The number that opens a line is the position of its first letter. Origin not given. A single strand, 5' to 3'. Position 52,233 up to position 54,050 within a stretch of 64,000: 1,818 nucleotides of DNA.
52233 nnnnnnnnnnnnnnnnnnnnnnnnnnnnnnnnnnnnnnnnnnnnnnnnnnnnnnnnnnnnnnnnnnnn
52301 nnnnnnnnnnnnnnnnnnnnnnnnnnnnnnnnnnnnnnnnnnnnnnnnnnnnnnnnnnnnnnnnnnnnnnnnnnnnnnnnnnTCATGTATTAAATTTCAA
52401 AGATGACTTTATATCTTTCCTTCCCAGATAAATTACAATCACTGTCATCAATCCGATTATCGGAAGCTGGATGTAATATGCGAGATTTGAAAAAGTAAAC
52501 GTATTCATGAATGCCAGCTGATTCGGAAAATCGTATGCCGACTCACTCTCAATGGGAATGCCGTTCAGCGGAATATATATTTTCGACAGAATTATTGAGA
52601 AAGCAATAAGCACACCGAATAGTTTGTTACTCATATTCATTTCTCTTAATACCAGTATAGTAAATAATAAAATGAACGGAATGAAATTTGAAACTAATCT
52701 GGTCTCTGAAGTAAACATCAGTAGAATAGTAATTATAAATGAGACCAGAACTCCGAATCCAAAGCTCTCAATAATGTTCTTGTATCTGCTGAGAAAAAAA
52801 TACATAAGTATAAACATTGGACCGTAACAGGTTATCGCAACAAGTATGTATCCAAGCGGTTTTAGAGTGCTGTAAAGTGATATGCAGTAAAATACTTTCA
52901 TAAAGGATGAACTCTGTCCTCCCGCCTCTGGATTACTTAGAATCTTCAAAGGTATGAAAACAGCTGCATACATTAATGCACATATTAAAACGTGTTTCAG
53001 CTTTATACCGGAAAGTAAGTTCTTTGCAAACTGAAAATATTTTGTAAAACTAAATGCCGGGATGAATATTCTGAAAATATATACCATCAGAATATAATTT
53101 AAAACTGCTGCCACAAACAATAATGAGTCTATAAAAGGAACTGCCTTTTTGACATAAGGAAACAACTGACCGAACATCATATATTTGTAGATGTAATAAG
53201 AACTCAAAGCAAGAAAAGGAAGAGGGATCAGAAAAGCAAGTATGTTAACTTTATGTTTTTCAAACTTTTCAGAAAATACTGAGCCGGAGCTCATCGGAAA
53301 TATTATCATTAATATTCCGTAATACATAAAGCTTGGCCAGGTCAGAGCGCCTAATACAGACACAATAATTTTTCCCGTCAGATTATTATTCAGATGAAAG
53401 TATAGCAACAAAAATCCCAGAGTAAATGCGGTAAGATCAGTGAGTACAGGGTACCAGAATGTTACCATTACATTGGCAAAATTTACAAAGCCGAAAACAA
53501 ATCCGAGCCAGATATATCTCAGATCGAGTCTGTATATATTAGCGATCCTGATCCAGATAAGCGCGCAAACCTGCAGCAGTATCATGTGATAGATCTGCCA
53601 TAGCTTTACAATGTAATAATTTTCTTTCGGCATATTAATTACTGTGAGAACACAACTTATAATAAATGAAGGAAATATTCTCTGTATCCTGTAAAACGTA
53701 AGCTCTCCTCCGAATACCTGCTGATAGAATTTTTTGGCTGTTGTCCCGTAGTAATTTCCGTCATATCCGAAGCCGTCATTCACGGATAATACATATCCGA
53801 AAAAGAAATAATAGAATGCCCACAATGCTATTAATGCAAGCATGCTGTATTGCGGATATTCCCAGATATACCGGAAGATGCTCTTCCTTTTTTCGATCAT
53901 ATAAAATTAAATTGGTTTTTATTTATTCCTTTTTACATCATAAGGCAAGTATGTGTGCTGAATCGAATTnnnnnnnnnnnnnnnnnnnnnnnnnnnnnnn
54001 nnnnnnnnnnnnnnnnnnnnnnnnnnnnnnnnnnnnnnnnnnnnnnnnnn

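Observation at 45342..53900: Arn-like module with ArnA apparently split into separate SDR and formyltransferase genes, plus extra genes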

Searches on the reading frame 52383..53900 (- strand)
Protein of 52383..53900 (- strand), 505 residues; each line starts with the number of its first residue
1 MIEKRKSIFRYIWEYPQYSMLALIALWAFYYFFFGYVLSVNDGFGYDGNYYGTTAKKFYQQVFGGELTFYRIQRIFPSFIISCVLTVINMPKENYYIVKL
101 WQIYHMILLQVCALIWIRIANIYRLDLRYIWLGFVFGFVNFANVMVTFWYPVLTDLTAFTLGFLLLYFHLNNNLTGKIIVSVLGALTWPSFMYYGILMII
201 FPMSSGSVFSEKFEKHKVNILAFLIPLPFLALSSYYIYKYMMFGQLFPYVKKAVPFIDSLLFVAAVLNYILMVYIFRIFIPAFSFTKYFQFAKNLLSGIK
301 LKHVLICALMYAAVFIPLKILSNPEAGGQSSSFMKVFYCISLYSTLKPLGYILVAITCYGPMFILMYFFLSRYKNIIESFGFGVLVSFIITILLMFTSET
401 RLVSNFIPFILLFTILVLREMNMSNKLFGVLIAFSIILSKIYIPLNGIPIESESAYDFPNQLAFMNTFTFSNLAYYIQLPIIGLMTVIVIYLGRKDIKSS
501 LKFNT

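Call 4: search_protein_families(library=pfam, proteins=[window:52383-53900:-], max_evalue=0.01)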
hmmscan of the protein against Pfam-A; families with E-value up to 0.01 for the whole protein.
window:52383-53900:- (505 aa): 0 families

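Call 5: search_protein_families(library=ncbifam, proteins=[window:52383-53900:-], max_evalue=0.01)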
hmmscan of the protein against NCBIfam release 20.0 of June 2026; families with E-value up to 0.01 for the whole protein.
window:52383-53900:- (505 aa): 0 families

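Call 18: find_homologous_proteins(query=window:52383-53900:-)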
Query window:52383-53900:- (505 aa): 21 proteins with E <= 0.001 among 8000 candidates.
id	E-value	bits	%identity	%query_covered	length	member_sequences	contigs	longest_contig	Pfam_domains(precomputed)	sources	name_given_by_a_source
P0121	8.4e-293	990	88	99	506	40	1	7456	-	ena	-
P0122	5.4e-257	872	79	99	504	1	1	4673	-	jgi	jgi:hypothetical protein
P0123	7.0e-253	858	78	99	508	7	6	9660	-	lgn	-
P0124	1.1e-248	844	77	98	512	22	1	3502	-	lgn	-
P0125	1.2e-125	439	47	98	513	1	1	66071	-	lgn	-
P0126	1.3e-118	415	44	94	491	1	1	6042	-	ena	-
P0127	1.1e-113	399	44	96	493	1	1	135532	-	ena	-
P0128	1.3e-113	399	44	93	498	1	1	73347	-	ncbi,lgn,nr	ncbi:MAG: hypothetical protein M3R36_08060 [Bacteroidota bacterium]|nr:hypothetical protein [Bactero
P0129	3.4e-111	391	42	99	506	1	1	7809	-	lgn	-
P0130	3.2e-101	358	41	96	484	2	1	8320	-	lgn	-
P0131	1.1e-94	337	38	95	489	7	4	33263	-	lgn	-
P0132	3.0e-91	325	38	95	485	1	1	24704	-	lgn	-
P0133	2.3e-87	312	38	95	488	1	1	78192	-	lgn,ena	-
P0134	2.0e-82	296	38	90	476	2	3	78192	-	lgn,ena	-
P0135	4.3e-81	292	38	86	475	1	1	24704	-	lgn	-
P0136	7.8e-81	291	36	98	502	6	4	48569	-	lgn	-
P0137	1.1e-39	155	29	88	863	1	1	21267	PF16822.12,PF13472.13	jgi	jgi:hypothetical protein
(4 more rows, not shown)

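Call 34: predict_structure(alignment_id=A2)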
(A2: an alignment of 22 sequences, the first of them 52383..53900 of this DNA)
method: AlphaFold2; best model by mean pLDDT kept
length: 505 residues; sequences in the alignment: 22
mean_pLDDT: 85.8   pTM: 0.91
mean pLDDT of the five models: 85.8, 85.7, 85.0, 84.9, 84.8
residues with pLDDT >= 90: 262; 70-90: 172; 50-70: 64; < 50: 7
segments of 3 or more residues with pLDDT < 50: 1-5
pLDDT, mean of each block of 10 residues (from residue 1): 60 93 93 80 82 93 87 92 96 93 96 98 97 95 85 91 97 96 91 93 66 63 92 88 69 71 92 91 80 85 95 91 67 74 85 90 95 91 93 85 91 97 96 93 63 61 59 83 97 91 60
secondary structure, 60 per line:
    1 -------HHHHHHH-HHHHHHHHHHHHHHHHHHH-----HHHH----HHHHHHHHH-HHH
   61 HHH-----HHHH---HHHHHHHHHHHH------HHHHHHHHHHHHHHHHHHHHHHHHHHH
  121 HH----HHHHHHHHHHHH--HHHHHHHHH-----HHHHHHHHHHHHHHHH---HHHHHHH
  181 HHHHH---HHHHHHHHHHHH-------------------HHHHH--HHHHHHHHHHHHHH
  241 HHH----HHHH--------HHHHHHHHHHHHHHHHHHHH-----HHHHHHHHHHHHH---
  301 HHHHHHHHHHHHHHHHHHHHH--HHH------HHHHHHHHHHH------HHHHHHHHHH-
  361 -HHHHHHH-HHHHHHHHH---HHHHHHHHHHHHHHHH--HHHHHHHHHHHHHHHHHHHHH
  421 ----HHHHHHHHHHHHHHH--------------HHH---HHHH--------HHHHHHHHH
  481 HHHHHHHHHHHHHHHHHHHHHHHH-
elements in order: H8-14 H16-34 H40-43 H48-56 H58-63 H69-72 H76-87 H94-122 H127-138 H141-149 H155-170 H174-185 H189-200 H220-224 H227-243 H248-251 H260-279 H285-297 H301-321 H333-343 H350-359 H362-368 H370-378 H382-397 H400-420 H425-439 H460-463 H472-504

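Call 38: fold_search(model_id=the predicted structure, library=pdb)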
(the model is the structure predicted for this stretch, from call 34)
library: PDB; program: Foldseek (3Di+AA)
matches with E <= 10: 292; with E <= 0.001: 1
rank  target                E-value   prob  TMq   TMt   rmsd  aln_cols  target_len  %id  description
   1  7e9s_A                3.0e-04  1.00  0.40  0.25  18.1       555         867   12  Archaeal oligosaccharyltransferase AglB from Archaeoglobus fulgidus in complex with an inhibitory peptide and a dolich (released 2021-09-08)
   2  3wak                  3.9e-03  1.00  0.41  0.26  17.5       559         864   11  Crystal structure of the Archaeoglobus fulgidus oligosaccharyltransferase (O29867_ARCFU) in the apo form (released 2013-10-30)
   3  5gmy_A                6.4e-03  1.00  0.36  0.23  18.4       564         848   12  Crystal structure of the Archaeoglobus fulgidus oligosaccharyltransferase (O29867_ARCFU) tethered with an acceptor pep (released 2017-02-01)
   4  3waj                  1.2e-02  1.00  0.37  0.25  18.9       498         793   14  Crystal structure of the Archaeoglobus fulgidus oligosaccharyltransferase (O29867_ARCFU) complex with Zn and sulfate (released 2013-10-30)
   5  6s7t_A                1.7e-02  1.00  0.38  0.28  14.6       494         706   11  Cryo-EM structure of human oligosaccharyltransferase complex OST-B (released 2019-12-18)
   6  7zli_A                1.8e-02  0.99  0.33  0.27  16.3       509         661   12  Cryo-EM structure of C-mannosyltransferase CeDPY19, in complex with Dol25-P-Man and bound to CMT2-Fab and anti-Fab nan (released 2023-01-11)
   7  3rce_A                4.1e-02  0.97  0.30  0.24  18.6       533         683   13  Bacterial oligosaccharyltransferase PglB (released 2011-06-15)
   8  9n9j_I                7.1e-02  0.98  0.38  0.29  20.0       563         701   10  Structure of a GRP94 folding intermediate engaged with a CCDC134- and FKBP11-bound secretory translocon (released 2025-11-19)
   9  8age_A                9.0e-02  0.98  0.35  0.28  17.6       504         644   12  Structure of yeast oligosaccharylransferase complex with acceptor peptide bound (released 2022-12-07)
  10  9i5k_A                9.4e-02  0.97  0.34  0.35  19.0       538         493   11  Structure of the Chaetomium thermophilum Pmt4 homodimer (C2 symmetry) (released 2025-12-24)
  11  5ogl_A                1.7e-01  0.77  0.29  0.23  18.6       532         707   12  Structure of bacterial oligosaccharyltransferase PglB in complex with an acceptor peptide and an lipid-linked oligosac (released 2017-10-25)
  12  6gxc_A                2.2e-01  0.85  0.33  0.25  17.6       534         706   10  Bacterial oligosaccharyltransferase PglB in complex with an inhibitory peptide and a reactive lipid-linked oligosaccha (released 2018-11-14)
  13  5xar_B                2.6e-01  0.10  0.09  0.11  23.7       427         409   10  Structural insights into the elevator-like mechanism of the sodium/citrate symporter CitS (released 2017-06-14)
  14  8b6l_I                2.7e-01  0.91  0.37  0.29  18.8       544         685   10  Subtomogram average of the human Sec61-TRAP-OSTA-translocon (released 2022-12-07)
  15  5xas_B                2.7e-01  0.11  0.10  0.11  23.6       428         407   10  Structural insights into the elevator-like mechanism of the sodium/citrate symporter CitS (released 2017-06-14)
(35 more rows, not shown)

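Call 50: search_protein_families(library=pfam, proteins=[window:52383-53900:-], max_evalue=5)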
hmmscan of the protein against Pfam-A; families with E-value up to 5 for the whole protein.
window:52383-53900:- (505 aa): 0 families

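Call 85: find_encoding_contigs(protein=P0128, flank=10000, max_places=1)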
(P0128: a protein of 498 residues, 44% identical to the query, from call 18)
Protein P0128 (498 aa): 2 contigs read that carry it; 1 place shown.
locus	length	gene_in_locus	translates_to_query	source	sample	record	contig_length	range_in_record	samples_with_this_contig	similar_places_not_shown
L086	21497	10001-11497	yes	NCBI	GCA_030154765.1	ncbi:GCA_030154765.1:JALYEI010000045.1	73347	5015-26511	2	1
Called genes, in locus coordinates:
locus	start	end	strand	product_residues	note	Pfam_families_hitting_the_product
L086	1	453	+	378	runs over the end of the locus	PF00465:Fe-ADH, PF13685:Fe-ADH_2, PF25137:ADH_Fe_C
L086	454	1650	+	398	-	PF04464:Glyphos_transf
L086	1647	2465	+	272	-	PF02522:Antibiotic_NAT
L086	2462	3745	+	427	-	PF16254:DUF4910, PF09940:DUF2172, PF16221:HTH_47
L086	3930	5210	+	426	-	PF00005:ABC_tran, PF13304:AAA_21 (faint), PF14524:Wzt_C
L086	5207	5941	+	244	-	PF13489:Methyltransf_23, PF13679:Methyltransf_32 (weak), PF01728:FtsJ (weak), PF05175:MTS, PF08241:Methyltransf_11, PF08242:Methyltransf_12, PF13649:Methyltransf_25, PF13847:Methyltransf_31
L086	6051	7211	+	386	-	PF13524:Glyco_trans_1_2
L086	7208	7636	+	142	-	-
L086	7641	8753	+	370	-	PF01041:DegT_DnrJ_EryC1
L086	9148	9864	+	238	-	PF00535:Glycos_transf_2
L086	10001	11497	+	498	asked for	-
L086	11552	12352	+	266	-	-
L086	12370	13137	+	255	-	PF01209:Ubie_methyltran, PF03848:TehB, PF13489:Methyltransf_23, PF05175:MTS, PF05401:NodS, PF13847:Methyltransf_31, PF08241:Methyltransf_11, PF08242:Methyltransf_12, +5 more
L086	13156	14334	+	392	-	-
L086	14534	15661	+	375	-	PF00534:Glycos_transf_1, PF13692:Glyco_trans_1_4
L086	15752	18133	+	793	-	PF13579:Glyco_trans_4_4 (faint), PF20706:GT4-conflict (weak), PF00534:Glycos_transf_1, PF13692:Glyco_trans_1_4, PF13439:Glyco_transf_4, PF00534:Glycos_transf_1, PF13692:Glyco_trans_1_4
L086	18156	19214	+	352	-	-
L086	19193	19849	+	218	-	PF13489:Methyltransf_23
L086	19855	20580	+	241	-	PF13578:Methyltransf_24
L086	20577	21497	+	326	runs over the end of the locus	PF00535:Glycos_transf_2, PF10111:Glyco_tranf_2_2, PF13641:Glyco_tranf_2_3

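Call 86: find_encoding_contigs(protein=P0133, flank=10000, max_places=1)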
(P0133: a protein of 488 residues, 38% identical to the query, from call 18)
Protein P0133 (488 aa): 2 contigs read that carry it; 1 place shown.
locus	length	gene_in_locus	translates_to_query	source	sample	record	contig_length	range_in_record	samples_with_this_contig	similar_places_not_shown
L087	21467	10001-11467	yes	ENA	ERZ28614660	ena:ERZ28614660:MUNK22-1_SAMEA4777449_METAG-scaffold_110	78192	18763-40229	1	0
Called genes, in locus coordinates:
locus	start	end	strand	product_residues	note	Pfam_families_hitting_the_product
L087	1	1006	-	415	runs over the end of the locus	-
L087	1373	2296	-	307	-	PF13557:Phenol_MetA_deg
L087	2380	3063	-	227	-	PF13505:OMP_b-brl (faint)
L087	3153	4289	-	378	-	PF01041:DegT_DnrJ_EryC1, PF00155:Aminotran_1_2, PF01053:Cys_Met_Meta_PP (faint)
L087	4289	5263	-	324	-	PF01073:3Beta_HSD, PF01370:Epimerase, PF02719:Polysacc_synt_2, PF04321:RmlD_sub_bind, PF05368:NmrA, PF16363:GDP_Man_Dehyd, PF07993:NAD_binding_4 (weak), PF13460:NAD_binding_10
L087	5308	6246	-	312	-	PF00535:Glycos_transf_2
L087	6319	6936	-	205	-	PF22674:C2185-like_N (weak), PF00132:Hexapep, PF25084:LbH_EIF2B (weak), PF25087:GMPPB_C (weak), PF00132:Hexapep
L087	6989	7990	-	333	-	PF01408:GFO_IDH_MocA, PF02894:GFO_IDH_MocA_C, PF22725:GFO_IDH_MocA_C3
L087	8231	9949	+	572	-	-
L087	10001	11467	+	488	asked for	-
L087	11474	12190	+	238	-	PF00535:Glycos_transf_2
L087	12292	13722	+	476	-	-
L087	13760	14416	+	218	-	PF13489:Methyltransf_23, PF01209:Ubie_methyltran (weak), PF07021:MetW, PF13847:Methyltransf_31, PF08241:Methyltransf_11, PF08242:Methyltransf_12, PF13649:Methyltransf_25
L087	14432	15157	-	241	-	PF13489:Methyltransf_23 (weak), PF08241:Methyltransf_11, PF13649:Methyltransf_25 (faint), PF13847:Methyltransf_31 (weak)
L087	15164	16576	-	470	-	PF13489:Methyltransf_23, PF07021:MetW, PF13847:Methyltransf_31, PF08241:Methyltransf_11, PF08242:Methyltransf_12, PF13649:Methyltransf_25, PF00535:Glycos_transf_2, PF10111:Glyco_tranf_2_2, +1 more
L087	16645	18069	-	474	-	PF07992:Pyr_redox_2, PF13454:NAD_binding_9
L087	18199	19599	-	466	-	PF02878:PGM_PMM_I, PF02879:PGM_PMM_II, PF02880:PGM_PMM_III, PF00408:PGM_PMM_IV (weak)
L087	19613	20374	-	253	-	PF00483:NTP_transferase, PF12804:NTP_transf_3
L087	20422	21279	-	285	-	PF02569:Pantoate_ligase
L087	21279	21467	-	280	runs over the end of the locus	PF01039:Carboxyl_trans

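Call 87: find_encoding_contigs(protein=P0137, flank=10000, max_places=1)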
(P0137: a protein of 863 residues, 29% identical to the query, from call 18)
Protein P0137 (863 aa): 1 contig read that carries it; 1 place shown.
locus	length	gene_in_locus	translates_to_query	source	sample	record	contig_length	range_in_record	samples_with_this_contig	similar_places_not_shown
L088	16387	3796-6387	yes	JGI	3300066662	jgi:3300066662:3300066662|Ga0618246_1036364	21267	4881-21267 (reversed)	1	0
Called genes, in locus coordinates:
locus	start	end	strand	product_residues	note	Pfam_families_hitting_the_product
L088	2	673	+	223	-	?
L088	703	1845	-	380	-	PF01041:DegT_DnrJ_EryC1, PF01212:Beta_elim_lyase (weak)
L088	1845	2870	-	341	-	PF01073:3Beta_HSD, PF01370:Epimerase, PF02719:Polysacc_synt_2, PF04321:RmlD_sub_bind, PF07993:NAD_binding_4, PF16363:GDP_Man_Dehyd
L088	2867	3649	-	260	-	PF08889:WbqC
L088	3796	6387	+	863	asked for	PF13472:Lipase_GDSL_2 (faint), PF16822:ALGX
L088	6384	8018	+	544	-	-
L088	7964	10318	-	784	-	PF20176:DUF6541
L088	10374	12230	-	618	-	PF13522:GATase_6, PF13537:GATase_7, PF00733:Asn_synthase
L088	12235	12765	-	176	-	PF13302:Acetyltransf_3, PF13420:Acetyltransf_4, PF00583:Acetyltransf_1, PF13523:Acetyltransf_8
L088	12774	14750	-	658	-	PF00551:Formyl_trans_N, PF02911:Formyl_trans_C, PF04055:Radical_SAM, PF13186:SPASM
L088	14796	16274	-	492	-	-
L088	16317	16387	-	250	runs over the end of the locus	PF00535:Glycos_transf_2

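Call 89: find_encoding_contigs(protein=P0136, flank=10000, max_places=1)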
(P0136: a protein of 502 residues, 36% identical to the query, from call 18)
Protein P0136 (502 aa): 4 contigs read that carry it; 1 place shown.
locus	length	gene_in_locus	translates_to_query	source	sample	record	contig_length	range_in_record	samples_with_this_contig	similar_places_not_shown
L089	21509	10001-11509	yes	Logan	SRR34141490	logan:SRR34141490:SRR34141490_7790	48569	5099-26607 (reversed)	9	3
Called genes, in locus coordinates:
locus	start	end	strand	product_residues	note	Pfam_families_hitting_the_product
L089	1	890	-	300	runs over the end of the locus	PF13557:Phenol_MetA_deg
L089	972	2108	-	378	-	PF01041:DegT_DnrJ_EryC1, PF00155:Aminotran_1_2 (weak)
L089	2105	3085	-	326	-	PF01370:Epimerase, PF02719:Polysacc_synt_2, PF04321:RmlD_sub_bind (weak), PF05368:NmrA, PF01073:3Beta_HSD, PF07993:NAD_binding_4, PF13460:NAD_binding_10 (weak), PF16363:GDP_Man_Dehyd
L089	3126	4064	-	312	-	PF00535:Glycos_transf_2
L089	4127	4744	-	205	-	PF25087:GMPPB_C (faint), PF00132:Hexapep (weak), PF14602:Hexapep_2 (faint), PF00132:Hexapep, PF25084:LbH_EIF2B (weak), PF00132:Hexapep (weak)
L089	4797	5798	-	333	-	PF01408:GFO_IDH_MocA, PF02894:GFO_IDH_MocA_C, PF22725:GFO_IDH_MocA_C3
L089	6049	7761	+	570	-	-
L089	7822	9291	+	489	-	-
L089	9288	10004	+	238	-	PF00535:Glycos_transf_2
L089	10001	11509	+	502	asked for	-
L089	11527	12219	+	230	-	PF01728:FtsJ (faint), PF13489:Methyltransf_23, PF01209:Ubie_methyltran (weak), PF07021:MetW, PF13847:Methyltransf_31, PF08241:Methyltransf_11, PF08242:Methyltransf_12, PF13649:Methyltransf_25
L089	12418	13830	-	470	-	PF05401:NodS (weak), PF13489:Methyltransf_23, PF13847:Methyltransf_31, PF08241:Methyltransf_11, PF08242:Methyltransf_12, PF13649:Methyltransf_25, PF00535:Glycos_transf_2, PF10111:Glyco_tranf_2_2, +2 more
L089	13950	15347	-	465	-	PF02878:PGM_PMM_I, PF02879:PGM_PMM_II, PF02880:PGM_PMM_III, PF00408:PGM_PMM_IV (weak)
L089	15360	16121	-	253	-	PF00483:NTP_transferase, PF01128:IspD (weak), PF12804:NTP_transf_3, PF02348:CTP_transf_3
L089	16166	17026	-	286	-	PF02569:Pantoate_ligase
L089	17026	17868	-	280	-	PF01039:Carboxyl_trans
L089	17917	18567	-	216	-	PF00814:TsaD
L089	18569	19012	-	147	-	PF02367:TsaE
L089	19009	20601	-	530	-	PF00072:Response_reg, PF08665:PglZ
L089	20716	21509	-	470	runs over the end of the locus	PF01938:TRAM (weak), PF05958:tRNA_U5-meth_tr, PF05175:MTS (faint), PF03602:Cons_hypoth95 (weak), PF13847:Methyltransf_31, PF13649:Methyltransf_25 (weak)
